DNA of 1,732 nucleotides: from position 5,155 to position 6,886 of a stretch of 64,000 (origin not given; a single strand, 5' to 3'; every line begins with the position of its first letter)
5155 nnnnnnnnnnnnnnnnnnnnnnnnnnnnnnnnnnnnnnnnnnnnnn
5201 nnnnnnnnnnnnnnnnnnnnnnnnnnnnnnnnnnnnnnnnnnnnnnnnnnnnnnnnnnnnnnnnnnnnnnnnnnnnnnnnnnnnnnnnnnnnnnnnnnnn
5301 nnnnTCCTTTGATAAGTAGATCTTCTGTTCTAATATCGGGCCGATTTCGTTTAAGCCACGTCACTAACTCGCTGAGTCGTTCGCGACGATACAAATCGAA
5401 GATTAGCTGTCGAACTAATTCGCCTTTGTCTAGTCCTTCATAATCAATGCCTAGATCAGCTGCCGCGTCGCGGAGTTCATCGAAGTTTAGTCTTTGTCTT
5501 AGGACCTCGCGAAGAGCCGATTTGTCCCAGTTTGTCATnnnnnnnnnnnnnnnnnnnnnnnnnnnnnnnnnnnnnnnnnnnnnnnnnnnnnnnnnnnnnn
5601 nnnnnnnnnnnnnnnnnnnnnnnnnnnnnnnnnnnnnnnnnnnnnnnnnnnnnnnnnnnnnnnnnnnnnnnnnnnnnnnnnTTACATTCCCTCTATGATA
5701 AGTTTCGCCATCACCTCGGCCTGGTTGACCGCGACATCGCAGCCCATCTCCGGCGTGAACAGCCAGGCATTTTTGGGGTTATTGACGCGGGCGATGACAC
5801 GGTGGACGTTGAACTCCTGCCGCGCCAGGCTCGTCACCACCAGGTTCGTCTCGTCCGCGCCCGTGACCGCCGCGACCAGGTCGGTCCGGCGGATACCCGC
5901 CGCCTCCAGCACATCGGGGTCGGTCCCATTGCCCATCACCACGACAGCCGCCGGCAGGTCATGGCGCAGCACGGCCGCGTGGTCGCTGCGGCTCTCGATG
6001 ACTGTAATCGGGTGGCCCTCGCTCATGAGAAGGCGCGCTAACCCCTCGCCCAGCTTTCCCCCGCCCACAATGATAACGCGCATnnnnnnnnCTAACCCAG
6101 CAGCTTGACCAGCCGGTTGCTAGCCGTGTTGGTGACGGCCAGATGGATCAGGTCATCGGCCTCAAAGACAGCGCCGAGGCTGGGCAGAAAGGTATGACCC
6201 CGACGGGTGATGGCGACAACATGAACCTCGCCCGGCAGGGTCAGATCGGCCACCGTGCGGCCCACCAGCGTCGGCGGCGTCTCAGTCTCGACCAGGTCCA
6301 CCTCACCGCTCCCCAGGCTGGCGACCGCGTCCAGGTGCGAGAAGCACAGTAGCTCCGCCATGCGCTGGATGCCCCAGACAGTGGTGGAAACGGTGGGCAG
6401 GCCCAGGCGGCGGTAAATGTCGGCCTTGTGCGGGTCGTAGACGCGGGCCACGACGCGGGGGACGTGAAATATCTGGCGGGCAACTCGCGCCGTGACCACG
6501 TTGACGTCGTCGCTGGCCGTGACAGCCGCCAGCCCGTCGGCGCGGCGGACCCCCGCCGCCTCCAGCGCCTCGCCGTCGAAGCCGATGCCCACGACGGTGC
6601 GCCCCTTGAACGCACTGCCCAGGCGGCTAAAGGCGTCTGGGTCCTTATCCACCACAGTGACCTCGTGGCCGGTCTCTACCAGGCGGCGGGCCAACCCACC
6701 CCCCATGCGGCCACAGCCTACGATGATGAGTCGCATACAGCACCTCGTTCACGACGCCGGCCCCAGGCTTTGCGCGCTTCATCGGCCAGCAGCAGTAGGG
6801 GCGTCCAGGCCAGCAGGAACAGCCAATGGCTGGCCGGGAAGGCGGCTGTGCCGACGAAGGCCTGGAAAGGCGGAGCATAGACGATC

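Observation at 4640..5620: AT-rich island encoding a lone EAD1-like membrane protein with an extracellular six-Cys domain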

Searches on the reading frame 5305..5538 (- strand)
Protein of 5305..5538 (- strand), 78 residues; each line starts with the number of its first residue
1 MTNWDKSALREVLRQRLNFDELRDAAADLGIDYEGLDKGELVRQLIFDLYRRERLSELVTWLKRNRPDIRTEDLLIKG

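Call 62: find_homologous_proteins(query=A3, max_evalue=0.001)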
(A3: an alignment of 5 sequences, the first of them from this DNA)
Query A3 (5 sequences) (78 aa, profile of the alignment): 21 proteins with E <= 0.001 among 1993 candidates.
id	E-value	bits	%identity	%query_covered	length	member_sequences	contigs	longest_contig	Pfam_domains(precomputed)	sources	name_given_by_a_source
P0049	2.1e-17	80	-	-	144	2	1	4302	PF19960.7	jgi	-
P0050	3.8e-17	80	39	59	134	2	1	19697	PF19960.7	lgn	-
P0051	4.8e-17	79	41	78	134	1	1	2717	PF19960.7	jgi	jgi:hypothetical protein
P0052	3.8e-16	76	42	91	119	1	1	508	PF19960.7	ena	-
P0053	4.3e-15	73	36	78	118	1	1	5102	PF19960.7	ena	-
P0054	6.9e-15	72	44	83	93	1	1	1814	PF19960.7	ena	-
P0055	9.0e-15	72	45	78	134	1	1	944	PF19960.7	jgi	jgi:hypothetical protein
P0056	1.3e-14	72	34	86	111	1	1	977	PF19960.7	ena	-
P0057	1.4e-14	71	38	81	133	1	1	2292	PF19960.7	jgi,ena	-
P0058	1.9e-13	68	42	76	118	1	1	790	PF19960.7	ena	-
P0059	6.7e-12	63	39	78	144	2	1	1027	PF19955.6,PF19960.7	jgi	-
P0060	9.2e-12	62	40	68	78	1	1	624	PF19960.7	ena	-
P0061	3.5e-11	60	30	81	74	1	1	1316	PF19960.7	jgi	jgi:hypothetical protein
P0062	3.7e-11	60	41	79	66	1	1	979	PF19960.7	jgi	jgi:hypothetical protein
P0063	4.4e-11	60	39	78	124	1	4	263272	PF19960.7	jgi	jgi:hypothetical protein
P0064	6.0e-11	60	35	81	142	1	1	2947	PF19960.7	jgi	jgi:hypothetical protein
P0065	2.6e-9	54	35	81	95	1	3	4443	PF19960.7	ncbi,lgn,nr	ncbi:MAG: hypothetical protein IAF02_22340 [Anaerolineae bacterium]|nr:hypothetical protein [Anaerol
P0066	3.2e-9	54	-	-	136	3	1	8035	PF19960.7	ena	-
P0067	6.7e-8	50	35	81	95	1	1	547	PF19960.7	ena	-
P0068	5.9e-7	47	33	88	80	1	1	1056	PF19960.7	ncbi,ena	-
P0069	1.6e-6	46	-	-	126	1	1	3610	PF19960.7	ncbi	-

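Call 64: find_encoding_contigs(protein=P0063, flank=10000, max_places=2)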
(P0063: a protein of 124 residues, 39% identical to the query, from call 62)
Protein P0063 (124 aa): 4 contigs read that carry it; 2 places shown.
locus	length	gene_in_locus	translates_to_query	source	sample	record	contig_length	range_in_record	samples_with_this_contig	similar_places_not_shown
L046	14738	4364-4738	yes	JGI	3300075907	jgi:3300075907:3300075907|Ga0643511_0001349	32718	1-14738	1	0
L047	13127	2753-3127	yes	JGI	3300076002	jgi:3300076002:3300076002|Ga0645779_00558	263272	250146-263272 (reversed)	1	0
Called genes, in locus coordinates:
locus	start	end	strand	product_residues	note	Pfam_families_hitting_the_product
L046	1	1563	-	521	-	?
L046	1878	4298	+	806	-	PF05729:NACHT (faint), PF13401:AAA_22 (weak), PF01476:LysM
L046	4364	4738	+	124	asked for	PF19960:EAD7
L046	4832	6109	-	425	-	-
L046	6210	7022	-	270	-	PF02673:BacA, PF01925:TauE (weak)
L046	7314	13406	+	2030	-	PF17210:SdrD_B, PF17210:SdrD_B, PF13620:CarboxypepD_reg, PF17210:SdrD_B, PF13620:CarboxypepD_reg, PF17210:SdrD_B, PF17802:SpaA (weak), PF17210:SdrD_B, +10 more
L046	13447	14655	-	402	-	PF00365:PFK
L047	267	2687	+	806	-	PF05729:NACHT (faint), PF13401:AAA_22 (weak), PF01476:LysM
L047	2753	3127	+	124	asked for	PF19960:EAD7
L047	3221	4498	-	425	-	-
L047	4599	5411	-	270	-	PF02673:BacA, PF01925:TauE (weak)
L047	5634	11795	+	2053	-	PF17210:SdrD_B, PF17210:SdrD_B, PF13620:CarboxypepD_reg, PF17210:SdrD_B, PF13620:CarboxypepD_reg, PF17210:SdrD_B, PF17802:SpaA (weak), PF17210:SdrD_B, +10 more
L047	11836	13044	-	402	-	PF00365:PFK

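Call 65: find_encoding_contigs(protein=P0050, flank=10000, max_places=2)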
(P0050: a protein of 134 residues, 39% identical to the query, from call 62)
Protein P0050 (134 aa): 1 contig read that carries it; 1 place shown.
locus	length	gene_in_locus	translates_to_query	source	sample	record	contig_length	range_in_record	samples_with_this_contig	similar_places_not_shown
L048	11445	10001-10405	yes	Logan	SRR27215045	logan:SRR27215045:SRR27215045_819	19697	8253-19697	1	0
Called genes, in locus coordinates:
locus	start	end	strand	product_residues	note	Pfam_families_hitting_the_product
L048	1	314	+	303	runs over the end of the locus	PF00528:BPD_transp_1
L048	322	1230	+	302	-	PF00528:BPD_transp_1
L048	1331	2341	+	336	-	PF08240:ADH_N, PF16912:Glu_dehyd_C, PF00107:ADH_zinc_N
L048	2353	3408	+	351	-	PF08240:ADH_N, PF16912:Glu_dehyd_C, PF00107:ADH_zinc_N, PF13602:ADH_zinc_N_2 (weak)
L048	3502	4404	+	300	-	PF01261:AP_endonuc_2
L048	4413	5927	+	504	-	PF00370:FGGY_N, PF02782:FGGY_C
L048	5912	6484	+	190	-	PF13580:SIS_2 (faint), PF01380:SIS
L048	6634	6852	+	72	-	-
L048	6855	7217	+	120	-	PF06296:RelE (weak)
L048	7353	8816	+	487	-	-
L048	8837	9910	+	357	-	PF00656:Peptidase_C14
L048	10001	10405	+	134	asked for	PF19960:EAD7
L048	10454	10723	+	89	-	PF02697:VAPB_antitox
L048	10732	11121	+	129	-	PF01850:PIN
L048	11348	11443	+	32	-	?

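Call 77: predict_structure(alignment_id=A4)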
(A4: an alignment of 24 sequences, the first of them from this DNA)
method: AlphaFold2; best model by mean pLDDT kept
length: 78 residues; sequences in the alignment: 24
mean_pLDDT: 87.1   pTM: 0.72
mean pLDDT of the five models: 87.1, 86.7, 86.6, 86.5, 83.9
residues with pLDDT >= 90: 48; 70-90: 24; 50-70: 5; < 50: 1
segments of 3 or more residues with pLDDT < 50: none
pLDDT, mean of each block of 10 residues (from residue 1): 75 92 94 92 92 90 90 69
secondary structure, 60 per line:
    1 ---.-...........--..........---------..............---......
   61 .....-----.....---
elements in order: H6-16 H19-28 H38-51 H55-65 H71-74

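Call 90: search_solved_structures(query=A4, max_evalue=10)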
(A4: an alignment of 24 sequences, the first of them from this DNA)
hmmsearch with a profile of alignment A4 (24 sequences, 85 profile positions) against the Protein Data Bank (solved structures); distinct sequences matched with E-value up to 10: 17.
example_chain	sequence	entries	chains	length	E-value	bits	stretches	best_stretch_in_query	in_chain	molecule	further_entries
8zq3_B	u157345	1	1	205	0.075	15.8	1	43-78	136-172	Oxysterol-binding protein-related protein 1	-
1ioj_A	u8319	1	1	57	0.12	15.2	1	37-76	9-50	APOC-I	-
9rd5_H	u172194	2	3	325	0.18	14.6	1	19-42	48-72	Core-binding (CB) domain-containing protein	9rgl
1t6s_A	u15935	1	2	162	0.2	14.5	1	5-38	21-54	conserved hypothetical protein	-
1b89_A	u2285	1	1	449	0.24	14.2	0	46-70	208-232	PROTEIN (CLATHRIN HEAVY CHAIN)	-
3l4g_B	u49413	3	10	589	0.31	13.8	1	10-41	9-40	Phenylalanyl-tRNA synthetase beta chain | Phenylalanine--tRNA ligase beta subunit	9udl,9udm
6dvu_A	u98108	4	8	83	0.32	13.8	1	37-76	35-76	Apolipoprotein C-I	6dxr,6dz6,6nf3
1opp_A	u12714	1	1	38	0.39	13.5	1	37-59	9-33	APOLIPOPROTEIN C-I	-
3lvg_A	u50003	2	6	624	0.43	13.4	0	46-70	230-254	Clathrin heavy chain 1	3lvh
2w9b_A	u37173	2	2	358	0.88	12.4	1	22-55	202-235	DNA POLYMERASE IV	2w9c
9b1w_q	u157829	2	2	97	0.93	12.3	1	40-71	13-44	Large ribosomal subunit protein uL24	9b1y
5o60_V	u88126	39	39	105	0.94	12.3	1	40-71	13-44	50S ribosomal protein L24 | Large ribosomal subunit protein uL24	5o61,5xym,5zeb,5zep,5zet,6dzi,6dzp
1z6o_M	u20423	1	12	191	1.1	12.1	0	41-74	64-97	Ferritin heavy chain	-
1xi4_A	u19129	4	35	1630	4.3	10.2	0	46-70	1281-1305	Clathrin heavy chain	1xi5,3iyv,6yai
6yai_C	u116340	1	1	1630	4.3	10.2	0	46-70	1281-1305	Clathrin heavy chain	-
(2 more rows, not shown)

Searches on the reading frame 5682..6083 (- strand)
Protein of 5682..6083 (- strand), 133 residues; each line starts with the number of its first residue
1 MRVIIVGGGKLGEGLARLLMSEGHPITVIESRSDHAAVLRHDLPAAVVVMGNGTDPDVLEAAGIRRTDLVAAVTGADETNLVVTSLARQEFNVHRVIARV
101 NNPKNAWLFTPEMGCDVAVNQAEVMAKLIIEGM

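Call 16: search_protein_families(library=pfam, proteins=[window:5682-6083:-], max_evalue=0.01)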
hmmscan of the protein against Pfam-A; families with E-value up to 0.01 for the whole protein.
window:5682-6083:- (133 aa): 10 families
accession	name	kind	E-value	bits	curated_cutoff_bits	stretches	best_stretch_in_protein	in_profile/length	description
PF02254.24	TrkA_N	-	1.7e-28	99.7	23.8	1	3-120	1-115/116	TrkA-N domain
PF03807.23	F420_oxidored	-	6.2e-06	27.2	21.6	1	3-44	2-45/94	NADP oxidoreductase coenzyme F420-dependent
PF13241.12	NAD_binding_7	-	6.2e-06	27.2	22.1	1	2-90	9-85/104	Putative NAD(P)-binding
PF13478.12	XdhC_C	-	2.8e-05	25.1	29.7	1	3-103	1-104/125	XdhC Rossmann domain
PF02737.24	3HCDH_N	-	0.0015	18.9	22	1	3-41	2-40/180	3-hydroxyacyl-CoA dehydrogenase, NAD binding domain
PF01210.29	NAD_Gly3P_dh_N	-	0.0017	18.8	23.1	1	3-90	2-84/158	NAD-dependent glycerol-3-phosphate dehydrogenase N-terminus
PF13460.12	NAD_binding_10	-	0.0049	17.2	27.2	1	8-80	3-74/184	NAD(P)H-binding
PF21799.2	MurD-like_N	-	0.0068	17.1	27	0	2-62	2-60/88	Mur ligase MurD-like, N-terminal domain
PF01494.25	FAD_binding_3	-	0.0069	16.1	22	1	2-37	3-38/349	FAD binding domain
PF01488.26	Shikimate_DH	-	0.008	16.7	24.3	0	2-48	14-61/138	Shikimate / quinate 5-dehydrogenase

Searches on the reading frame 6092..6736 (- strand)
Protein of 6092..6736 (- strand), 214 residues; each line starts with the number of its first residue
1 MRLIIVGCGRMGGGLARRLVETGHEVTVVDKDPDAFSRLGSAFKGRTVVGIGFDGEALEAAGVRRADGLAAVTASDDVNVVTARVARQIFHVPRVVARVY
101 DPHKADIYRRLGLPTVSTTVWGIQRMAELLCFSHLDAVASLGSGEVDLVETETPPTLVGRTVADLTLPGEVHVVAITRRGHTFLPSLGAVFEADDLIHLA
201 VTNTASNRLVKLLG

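Call 16: search_protein_families(library=pfam, proteins=[window:6092-6736:-], max_evalue=0.01)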
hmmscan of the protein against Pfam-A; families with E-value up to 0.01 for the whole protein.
window:6092-6736:- (214 aa): 10 families
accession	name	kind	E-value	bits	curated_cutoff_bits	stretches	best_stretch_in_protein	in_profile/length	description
PF02254.24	TrkA_N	-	3.1e-27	95.6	23.8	1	4-116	2-113/116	TrkA-N domain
PF02080.26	TrkA_C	-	3.5e-09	36.9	27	1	155-214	10-71/71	TrkA-C domain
PF03807.23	F420_oxidored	-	3.6e-06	27.9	21.6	1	4-44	3-45/94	NADP oxidoreductase coenzyme F420-dependent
PF03446.21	NAD_binding_2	-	3.6e-05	24.3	21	1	5-40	4-39/161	NAD binding domain of 6-phosphogluconate dehydrogenase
PF02737.24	3HCDH_N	-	7.5e-05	23.2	22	1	4-40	3-39/180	3-hydroxyacyl-CoA dehydrogenase, NAD binding domain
PF13241.12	NAD_binding_7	-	8.4e-05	23.5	22.1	1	2-107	9-100/104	Putative NAD(P)-binding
PF02558.23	ApbA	-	0.00019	21.5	22.2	1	4-45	2-45/150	Ketopantoate reductase PanE/ApbA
PF01266.30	DAO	-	0.00053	20.1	27.9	1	3-35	2-34/353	FAD dependent oxidoreductase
PF03435.24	Sacchrp_dh_NADP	-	0.00075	20.3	25.1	1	4-56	2-56/129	Saccharopine dehydrogenase NADP binding domain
PF03721.20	UDPG_MGDP_dh_N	-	0.0046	17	27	1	1-37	1-37/187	UDP-glucose/GDP-mannose dehydrogenase family, NAD binding domain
